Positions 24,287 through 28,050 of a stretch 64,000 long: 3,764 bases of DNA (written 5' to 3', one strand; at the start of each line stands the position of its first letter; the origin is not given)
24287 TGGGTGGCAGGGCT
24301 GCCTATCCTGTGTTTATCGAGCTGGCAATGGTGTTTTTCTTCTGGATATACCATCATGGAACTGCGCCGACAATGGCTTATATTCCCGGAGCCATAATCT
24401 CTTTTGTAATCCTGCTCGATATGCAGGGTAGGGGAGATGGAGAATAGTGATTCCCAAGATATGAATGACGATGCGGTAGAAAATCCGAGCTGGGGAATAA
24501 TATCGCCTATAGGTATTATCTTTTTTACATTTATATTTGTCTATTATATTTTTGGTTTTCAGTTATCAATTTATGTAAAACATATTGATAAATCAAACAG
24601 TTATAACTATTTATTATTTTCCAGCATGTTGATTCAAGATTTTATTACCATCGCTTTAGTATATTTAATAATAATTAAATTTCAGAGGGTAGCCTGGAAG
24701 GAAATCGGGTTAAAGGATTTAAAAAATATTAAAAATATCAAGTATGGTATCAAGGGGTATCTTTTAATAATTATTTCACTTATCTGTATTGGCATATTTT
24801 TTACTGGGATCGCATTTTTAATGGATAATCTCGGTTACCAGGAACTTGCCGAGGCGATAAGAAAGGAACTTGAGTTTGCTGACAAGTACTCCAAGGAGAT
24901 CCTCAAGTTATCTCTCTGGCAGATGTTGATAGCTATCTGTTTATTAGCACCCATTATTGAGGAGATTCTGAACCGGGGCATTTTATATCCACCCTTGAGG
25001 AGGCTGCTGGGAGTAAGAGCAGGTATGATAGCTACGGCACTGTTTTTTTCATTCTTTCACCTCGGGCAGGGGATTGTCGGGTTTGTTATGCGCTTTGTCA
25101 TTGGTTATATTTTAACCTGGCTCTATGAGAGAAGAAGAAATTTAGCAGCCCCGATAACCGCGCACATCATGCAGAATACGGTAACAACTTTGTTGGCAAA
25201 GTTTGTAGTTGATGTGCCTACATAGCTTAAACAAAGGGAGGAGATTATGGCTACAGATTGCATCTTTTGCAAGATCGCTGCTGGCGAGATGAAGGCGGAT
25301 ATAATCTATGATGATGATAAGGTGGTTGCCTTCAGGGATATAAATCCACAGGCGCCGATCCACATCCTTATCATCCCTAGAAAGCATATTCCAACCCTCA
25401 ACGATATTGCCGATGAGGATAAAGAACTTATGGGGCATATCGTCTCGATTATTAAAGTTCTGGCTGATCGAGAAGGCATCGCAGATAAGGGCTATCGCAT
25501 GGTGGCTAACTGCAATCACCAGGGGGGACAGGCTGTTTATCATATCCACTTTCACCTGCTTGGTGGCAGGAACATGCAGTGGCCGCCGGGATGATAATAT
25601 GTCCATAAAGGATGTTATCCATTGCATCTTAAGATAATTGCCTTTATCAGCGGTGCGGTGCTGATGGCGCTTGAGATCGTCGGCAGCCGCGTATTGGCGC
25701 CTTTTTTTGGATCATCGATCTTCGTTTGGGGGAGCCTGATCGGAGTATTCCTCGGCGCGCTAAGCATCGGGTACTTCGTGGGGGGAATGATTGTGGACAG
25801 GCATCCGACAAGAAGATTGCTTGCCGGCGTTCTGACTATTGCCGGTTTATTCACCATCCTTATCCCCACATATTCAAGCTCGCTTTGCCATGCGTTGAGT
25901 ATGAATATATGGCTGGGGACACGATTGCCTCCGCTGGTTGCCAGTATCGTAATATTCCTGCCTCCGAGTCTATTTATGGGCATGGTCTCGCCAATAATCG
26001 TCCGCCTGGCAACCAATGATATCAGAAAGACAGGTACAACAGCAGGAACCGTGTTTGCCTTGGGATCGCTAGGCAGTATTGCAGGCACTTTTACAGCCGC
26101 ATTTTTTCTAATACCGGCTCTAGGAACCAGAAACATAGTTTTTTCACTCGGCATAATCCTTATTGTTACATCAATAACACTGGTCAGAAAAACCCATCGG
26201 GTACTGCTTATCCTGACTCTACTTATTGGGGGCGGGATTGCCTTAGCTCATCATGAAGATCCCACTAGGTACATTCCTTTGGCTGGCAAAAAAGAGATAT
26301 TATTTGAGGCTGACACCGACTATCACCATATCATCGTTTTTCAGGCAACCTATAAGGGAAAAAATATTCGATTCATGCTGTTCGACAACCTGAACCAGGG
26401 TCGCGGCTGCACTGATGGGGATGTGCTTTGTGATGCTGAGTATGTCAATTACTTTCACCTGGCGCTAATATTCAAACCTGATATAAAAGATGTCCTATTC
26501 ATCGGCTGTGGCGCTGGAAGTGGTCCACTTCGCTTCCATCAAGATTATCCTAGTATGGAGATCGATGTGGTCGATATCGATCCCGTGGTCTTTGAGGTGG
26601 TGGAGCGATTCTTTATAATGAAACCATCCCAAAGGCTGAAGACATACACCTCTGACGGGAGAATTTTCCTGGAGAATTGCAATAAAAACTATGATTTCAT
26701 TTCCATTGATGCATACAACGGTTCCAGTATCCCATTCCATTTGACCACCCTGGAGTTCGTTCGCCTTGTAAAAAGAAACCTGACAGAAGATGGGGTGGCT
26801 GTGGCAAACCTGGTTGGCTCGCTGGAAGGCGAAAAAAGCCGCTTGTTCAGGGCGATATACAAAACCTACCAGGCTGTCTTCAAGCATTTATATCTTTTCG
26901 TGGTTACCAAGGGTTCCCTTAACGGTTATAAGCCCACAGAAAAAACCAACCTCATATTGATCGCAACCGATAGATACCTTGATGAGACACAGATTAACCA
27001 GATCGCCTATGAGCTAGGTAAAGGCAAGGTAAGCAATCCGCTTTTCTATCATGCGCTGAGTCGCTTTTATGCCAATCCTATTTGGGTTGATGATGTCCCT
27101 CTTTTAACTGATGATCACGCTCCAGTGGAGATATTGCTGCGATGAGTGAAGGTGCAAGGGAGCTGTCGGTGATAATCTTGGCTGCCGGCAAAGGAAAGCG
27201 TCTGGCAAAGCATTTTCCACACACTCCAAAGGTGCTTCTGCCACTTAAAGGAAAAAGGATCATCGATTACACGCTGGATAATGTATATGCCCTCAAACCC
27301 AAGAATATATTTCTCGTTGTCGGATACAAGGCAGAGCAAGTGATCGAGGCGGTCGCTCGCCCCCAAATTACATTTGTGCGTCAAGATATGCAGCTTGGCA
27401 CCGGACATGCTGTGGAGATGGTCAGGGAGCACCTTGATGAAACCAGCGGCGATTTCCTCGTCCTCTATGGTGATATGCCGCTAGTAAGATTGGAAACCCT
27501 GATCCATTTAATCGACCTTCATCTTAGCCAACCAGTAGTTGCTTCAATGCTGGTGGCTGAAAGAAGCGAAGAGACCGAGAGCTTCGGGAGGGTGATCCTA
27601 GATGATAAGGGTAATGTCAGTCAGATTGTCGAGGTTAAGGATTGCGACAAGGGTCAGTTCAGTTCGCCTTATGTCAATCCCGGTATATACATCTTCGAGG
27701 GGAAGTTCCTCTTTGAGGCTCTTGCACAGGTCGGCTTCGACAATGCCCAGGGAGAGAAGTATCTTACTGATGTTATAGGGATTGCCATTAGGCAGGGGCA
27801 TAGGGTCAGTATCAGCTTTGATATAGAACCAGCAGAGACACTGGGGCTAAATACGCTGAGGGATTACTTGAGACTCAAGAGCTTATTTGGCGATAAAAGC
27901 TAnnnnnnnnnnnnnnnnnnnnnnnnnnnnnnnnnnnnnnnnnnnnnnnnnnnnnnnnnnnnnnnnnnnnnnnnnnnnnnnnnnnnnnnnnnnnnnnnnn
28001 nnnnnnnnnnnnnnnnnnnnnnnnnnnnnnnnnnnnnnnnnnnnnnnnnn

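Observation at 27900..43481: Three secreted proteins share an unassigned C-terminal domain behind PT-rich linkers, and two of them bracket the T2SS/T4P-like module.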

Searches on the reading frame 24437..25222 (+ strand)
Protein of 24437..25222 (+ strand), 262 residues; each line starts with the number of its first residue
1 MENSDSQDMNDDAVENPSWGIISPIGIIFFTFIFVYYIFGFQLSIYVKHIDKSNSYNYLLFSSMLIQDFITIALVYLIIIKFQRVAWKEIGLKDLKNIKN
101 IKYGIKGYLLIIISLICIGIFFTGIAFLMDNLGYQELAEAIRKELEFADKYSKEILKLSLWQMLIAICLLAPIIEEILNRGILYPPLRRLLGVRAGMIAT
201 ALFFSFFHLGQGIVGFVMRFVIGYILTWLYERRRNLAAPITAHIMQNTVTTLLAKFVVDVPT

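Call 19: search_protein_families(library=pfam, proteins=[window:24437-25222:+], max_evalue=0.001)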
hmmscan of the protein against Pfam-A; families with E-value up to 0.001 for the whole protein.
window:24437-25222:+ (262 aa): 1 family
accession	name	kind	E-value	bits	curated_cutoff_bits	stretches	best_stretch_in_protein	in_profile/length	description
PF02517.21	Rce1-like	-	1.2e-21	77.2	22.4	1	159-249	3-93/93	Type II CAAX prenyl endopeptidase Rce1-like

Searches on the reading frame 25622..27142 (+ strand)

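Call 19: search_protein_families(library=pfam, proteins=[window:25622-27142:+], max_evalue=0.001)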
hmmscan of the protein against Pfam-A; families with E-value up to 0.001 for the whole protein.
window:25622-27142:+ (507 aa): 1 family
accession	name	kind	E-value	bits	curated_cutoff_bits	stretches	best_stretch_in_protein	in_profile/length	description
PF01564.23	Spermine_synth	-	5.9e-14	52.5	22.9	1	279-428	10-161/186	Spermine/spermidine synthase domain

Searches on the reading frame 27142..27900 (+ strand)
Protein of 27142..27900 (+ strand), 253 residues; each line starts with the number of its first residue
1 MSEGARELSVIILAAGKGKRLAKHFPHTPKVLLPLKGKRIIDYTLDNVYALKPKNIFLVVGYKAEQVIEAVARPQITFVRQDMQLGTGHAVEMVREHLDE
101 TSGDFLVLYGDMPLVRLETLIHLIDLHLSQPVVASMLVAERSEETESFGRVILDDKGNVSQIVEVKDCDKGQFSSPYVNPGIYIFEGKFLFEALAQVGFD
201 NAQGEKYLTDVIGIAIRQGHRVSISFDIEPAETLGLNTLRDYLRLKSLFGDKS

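Call 19: search_protein_families(library=pfam, proteins=[window:27142-27900:+], max_evalue=0.001)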
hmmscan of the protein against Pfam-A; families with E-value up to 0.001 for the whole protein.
window:27142-27900:+ (253 aa): 4 families
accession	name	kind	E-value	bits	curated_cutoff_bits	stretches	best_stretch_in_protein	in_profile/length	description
PF00483.29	NTP_transferase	-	6.2e-19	69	21.2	1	10-221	2-215/245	Nucleotidyl transferase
PF12804.13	NTP_transf_3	-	1.1e-17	65.1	27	1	10-141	1-123/160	MobA-like NTP transferase domain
PF01128.25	IspD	-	5.5e-05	23.5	27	1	9-80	2-72/221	2-C-methyl-D-erythritol 4-phosphate cytidylyltransferase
PF02348.25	CTP_transf_3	-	0.00073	19.8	22.6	1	29-140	15-128/217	Cytidylyltransferase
